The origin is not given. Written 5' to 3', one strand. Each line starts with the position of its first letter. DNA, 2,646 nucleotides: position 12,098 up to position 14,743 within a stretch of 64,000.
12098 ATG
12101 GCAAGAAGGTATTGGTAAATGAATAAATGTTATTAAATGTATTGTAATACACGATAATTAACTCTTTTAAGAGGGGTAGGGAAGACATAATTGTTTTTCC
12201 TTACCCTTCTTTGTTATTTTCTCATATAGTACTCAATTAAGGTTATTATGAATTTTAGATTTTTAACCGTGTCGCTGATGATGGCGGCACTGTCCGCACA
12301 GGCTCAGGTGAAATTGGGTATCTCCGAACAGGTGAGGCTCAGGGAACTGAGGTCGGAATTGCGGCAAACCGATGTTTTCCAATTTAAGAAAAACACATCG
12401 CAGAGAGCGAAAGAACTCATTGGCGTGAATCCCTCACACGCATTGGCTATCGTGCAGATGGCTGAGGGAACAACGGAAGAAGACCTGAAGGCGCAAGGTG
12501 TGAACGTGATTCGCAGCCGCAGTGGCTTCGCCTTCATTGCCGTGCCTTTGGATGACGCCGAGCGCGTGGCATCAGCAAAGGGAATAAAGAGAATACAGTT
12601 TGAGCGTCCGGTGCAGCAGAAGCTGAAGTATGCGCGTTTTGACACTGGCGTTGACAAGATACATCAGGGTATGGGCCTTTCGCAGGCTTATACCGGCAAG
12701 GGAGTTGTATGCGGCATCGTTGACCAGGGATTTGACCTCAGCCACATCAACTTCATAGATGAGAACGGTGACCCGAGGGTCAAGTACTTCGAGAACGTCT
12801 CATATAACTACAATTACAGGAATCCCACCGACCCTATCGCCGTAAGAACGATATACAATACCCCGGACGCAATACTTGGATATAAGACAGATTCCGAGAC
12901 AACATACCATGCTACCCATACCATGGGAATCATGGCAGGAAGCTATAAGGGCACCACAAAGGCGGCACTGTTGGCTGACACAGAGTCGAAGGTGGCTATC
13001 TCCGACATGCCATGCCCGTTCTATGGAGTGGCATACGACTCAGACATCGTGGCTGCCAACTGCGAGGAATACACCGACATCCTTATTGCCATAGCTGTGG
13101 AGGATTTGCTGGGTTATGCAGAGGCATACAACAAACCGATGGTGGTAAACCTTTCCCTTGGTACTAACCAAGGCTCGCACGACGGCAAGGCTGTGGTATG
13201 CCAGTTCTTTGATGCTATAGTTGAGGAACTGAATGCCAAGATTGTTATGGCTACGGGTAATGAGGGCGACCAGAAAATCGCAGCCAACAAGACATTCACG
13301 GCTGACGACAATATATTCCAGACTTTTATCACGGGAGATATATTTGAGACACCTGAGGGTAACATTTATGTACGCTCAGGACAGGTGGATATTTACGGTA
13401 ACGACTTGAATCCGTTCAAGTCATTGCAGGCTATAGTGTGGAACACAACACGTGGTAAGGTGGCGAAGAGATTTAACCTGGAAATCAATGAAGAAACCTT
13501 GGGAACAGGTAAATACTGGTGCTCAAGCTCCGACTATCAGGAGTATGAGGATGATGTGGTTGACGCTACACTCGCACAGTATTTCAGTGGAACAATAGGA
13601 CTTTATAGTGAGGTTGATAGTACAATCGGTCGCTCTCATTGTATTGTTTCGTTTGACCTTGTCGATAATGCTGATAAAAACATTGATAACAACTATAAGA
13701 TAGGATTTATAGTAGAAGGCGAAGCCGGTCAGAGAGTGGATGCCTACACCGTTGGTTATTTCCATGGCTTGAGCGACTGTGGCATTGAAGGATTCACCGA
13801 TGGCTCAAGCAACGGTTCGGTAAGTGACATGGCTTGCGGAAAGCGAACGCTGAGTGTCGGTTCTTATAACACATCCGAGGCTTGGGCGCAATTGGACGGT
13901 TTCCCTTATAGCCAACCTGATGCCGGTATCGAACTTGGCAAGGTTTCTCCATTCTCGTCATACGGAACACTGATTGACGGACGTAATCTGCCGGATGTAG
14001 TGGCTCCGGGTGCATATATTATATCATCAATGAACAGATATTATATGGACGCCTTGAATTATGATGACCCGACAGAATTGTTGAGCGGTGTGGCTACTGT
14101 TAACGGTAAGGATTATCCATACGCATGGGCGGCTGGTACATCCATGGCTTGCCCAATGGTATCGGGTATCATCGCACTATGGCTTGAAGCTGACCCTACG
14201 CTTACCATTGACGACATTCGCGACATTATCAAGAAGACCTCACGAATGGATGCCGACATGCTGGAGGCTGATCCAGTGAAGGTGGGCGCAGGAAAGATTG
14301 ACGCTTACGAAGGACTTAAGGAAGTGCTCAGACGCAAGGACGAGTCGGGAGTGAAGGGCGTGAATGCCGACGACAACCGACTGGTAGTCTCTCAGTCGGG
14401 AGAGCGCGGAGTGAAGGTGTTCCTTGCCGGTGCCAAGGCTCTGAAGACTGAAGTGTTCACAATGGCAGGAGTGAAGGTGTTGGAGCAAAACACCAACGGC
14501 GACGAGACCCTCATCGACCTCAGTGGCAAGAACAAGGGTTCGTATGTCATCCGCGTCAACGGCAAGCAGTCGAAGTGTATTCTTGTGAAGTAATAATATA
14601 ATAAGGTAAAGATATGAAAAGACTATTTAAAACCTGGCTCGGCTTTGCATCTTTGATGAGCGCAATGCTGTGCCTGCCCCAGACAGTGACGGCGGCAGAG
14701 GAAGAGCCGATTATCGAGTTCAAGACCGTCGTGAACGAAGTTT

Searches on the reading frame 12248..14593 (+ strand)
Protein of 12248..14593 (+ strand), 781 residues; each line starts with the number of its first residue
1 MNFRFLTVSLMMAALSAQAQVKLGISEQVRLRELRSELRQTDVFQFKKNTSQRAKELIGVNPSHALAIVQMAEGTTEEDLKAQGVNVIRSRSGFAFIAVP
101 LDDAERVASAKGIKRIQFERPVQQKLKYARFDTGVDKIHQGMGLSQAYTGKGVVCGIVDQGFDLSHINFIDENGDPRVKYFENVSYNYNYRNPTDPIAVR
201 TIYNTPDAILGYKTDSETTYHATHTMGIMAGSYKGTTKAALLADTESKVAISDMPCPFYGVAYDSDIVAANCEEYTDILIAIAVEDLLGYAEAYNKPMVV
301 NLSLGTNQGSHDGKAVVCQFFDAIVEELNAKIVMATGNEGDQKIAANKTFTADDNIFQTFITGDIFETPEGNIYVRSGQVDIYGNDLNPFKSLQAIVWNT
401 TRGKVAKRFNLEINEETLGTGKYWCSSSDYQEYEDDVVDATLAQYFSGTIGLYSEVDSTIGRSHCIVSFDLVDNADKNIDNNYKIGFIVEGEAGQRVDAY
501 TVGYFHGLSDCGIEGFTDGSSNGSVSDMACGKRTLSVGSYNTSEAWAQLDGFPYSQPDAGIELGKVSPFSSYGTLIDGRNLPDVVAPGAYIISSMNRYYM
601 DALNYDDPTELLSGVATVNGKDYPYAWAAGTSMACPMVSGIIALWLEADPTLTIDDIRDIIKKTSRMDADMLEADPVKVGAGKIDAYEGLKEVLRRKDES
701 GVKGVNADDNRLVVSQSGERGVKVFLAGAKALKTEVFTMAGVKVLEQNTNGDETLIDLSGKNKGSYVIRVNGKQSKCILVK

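Call 67: search_protein_families(library=pfam, proteins=[window:12248-14593:+], max_evalue=0.00001)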
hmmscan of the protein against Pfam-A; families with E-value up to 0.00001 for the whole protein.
window:12248-14593:+ (781 aa): 1 family
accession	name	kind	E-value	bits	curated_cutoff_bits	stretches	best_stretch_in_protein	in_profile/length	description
PF00082.27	Peptidase_S8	-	1.4e-32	113.6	21.8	2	518-665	157-273/288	Subtilase family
